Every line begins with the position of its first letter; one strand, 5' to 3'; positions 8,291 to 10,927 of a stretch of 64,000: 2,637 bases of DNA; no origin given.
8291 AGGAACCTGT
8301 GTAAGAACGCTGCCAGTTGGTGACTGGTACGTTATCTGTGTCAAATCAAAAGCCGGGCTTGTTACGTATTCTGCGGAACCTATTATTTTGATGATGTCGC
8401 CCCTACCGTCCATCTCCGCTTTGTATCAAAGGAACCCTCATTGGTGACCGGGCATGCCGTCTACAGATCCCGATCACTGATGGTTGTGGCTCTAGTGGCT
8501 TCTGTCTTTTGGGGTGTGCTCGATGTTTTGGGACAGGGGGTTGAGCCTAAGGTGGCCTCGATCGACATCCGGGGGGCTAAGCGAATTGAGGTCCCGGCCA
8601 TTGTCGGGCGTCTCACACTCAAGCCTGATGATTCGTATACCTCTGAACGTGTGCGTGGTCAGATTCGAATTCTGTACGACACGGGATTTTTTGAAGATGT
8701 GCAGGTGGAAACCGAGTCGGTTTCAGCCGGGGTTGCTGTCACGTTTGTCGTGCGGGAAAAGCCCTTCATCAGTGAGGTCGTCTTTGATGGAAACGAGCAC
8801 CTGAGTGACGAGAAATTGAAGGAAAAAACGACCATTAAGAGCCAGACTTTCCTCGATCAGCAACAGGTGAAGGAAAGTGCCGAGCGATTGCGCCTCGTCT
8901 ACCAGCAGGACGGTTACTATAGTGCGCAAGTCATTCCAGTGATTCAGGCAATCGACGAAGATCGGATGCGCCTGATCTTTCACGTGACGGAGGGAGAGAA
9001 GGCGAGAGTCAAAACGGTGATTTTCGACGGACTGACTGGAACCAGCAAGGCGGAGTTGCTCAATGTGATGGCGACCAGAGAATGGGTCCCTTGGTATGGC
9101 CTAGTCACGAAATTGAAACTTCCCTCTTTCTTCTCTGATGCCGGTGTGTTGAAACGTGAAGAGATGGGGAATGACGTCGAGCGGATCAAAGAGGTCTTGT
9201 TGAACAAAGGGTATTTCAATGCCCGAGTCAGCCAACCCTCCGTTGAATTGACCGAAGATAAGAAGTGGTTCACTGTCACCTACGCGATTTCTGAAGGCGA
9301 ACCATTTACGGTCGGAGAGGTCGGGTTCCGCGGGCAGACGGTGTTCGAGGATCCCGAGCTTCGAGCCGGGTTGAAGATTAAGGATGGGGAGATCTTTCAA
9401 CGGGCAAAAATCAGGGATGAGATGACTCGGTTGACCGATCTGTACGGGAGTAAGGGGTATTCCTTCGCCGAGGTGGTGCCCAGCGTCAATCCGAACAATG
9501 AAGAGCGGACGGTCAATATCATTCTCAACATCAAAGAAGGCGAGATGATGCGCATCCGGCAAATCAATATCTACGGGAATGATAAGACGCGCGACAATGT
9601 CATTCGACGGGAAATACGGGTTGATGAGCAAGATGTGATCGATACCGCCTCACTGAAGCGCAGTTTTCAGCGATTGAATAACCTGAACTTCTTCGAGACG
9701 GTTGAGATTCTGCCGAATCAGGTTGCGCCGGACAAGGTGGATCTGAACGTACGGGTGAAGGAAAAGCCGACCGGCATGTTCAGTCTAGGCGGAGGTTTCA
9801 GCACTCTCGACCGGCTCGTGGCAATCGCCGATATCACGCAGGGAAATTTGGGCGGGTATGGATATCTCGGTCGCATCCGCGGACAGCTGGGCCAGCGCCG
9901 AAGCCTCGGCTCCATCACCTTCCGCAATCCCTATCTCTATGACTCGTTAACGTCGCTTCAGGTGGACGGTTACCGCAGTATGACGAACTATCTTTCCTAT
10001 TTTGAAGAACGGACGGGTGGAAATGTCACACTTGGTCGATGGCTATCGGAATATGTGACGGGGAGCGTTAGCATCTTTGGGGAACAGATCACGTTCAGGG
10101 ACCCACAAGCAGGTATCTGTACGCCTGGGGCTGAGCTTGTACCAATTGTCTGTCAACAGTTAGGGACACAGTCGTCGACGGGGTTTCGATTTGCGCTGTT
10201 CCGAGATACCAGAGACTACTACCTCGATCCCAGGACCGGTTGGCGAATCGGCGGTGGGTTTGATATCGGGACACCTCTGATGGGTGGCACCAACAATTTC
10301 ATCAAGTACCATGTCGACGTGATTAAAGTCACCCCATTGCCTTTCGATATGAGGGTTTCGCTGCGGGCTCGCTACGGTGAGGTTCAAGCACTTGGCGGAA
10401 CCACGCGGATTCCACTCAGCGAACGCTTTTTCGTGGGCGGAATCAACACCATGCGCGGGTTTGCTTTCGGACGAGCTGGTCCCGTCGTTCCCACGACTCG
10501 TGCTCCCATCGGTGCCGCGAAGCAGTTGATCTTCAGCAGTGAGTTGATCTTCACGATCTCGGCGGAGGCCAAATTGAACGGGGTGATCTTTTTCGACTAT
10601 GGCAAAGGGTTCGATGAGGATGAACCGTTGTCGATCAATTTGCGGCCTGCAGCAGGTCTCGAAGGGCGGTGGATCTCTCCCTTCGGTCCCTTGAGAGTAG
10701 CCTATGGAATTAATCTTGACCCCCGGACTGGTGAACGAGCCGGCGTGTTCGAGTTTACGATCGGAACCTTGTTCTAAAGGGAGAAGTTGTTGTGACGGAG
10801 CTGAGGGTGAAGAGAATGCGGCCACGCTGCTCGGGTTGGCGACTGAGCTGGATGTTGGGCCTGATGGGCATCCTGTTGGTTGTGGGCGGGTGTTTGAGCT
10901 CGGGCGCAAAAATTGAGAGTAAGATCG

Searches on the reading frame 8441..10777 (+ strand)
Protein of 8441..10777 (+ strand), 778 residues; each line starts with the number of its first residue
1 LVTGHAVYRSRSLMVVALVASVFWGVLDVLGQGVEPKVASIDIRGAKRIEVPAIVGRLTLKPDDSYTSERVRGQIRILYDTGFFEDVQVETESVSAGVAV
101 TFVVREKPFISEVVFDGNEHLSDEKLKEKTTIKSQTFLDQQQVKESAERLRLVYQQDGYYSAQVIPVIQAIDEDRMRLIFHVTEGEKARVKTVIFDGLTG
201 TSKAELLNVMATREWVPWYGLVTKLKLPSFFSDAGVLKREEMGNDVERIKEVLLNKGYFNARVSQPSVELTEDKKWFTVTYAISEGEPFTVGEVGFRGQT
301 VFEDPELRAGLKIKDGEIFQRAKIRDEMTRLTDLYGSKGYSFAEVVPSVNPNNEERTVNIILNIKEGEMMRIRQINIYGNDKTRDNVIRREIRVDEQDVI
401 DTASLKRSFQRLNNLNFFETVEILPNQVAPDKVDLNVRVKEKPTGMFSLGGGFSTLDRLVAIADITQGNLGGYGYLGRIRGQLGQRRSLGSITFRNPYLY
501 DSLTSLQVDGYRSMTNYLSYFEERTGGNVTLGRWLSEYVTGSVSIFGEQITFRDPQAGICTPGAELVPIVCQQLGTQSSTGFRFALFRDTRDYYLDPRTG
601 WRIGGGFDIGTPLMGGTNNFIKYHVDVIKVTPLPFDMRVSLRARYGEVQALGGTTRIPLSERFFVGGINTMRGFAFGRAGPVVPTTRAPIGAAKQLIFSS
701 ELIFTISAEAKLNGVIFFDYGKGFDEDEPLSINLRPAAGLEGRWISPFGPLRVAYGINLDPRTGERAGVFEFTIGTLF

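Call 80: search_protein_families(library=pfam, proteins=[window:8441-10777:+], max_evalue=0.00001)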
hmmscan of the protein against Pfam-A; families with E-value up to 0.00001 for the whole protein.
window:8441-10777:+ (778 aa): 4 families
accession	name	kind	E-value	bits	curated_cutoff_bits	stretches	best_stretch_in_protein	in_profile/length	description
PF07244.20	POTRA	-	2.1e-66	221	21.3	5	290-367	2-79/79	Surface antigen variable number repeat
PF01103.29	Omp85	-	8.7e-47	160.6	24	1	469-778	1-325/325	Omp85 superfamily domain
PF08479.16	POTRA_2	-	2.3e-13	50.2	24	0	110-175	3-68/76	POTRA domain, ShlB-type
PF08478.15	POTRA_1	-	7.2e-07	29.9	23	0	110-150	3-43/69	POTRA domain, FtsQ-type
